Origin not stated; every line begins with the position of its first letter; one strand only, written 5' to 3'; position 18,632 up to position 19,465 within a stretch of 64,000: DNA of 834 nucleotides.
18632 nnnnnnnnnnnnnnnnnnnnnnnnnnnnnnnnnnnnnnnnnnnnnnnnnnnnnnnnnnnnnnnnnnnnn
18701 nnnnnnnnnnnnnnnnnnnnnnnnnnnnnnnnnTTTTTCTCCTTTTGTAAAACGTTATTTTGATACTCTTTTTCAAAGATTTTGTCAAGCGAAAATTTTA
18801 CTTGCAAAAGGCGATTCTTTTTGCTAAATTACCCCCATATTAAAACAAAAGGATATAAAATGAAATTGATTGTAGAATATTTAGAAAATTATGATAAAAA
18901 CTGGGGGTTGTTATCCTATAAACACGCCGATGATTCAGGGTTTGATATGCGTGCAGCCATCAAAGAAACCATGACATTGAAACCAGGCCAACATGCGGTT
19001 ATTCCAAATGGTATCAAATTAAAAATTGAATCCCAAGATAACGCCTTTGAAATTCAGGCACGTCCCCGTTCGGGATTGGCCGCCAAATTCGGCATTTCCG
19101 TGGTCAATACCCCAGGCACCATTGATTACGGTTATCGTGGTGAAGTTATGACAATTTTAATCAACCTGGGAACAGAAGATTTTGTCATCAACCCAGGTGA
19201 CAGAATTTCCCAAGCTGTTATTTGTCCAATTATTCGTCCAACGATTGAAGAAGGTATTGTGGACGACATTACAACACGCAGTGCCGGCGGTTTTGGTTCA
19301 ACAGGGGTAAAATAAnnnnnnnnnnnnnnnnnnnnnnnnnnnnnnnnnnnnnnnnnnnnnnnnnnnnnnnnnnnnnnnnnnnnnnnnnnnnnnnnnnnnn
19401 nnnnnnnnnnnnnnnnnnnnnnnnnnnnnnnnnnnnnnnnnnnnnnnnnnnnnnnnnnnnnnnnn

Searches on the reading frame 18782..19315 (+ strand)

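Call 17: search_protein_families(library=pfam, proteins=[window:18782-19315:+], max_evalue=0.00001)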
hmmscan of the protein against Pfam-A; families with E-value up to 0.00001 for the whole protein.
window:18782-19315:+ (177 aa): 2 families
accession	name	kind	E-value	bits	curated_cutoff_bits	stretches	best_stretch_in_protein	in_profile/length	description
PF00692.24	dUTPase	-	5.1e-19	68.7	22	1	40-175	2-129/129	dUTPase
PF22769.1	DCD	-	7.8e-07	29.7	27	1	61-146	68-149/153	dCTP deaminase-like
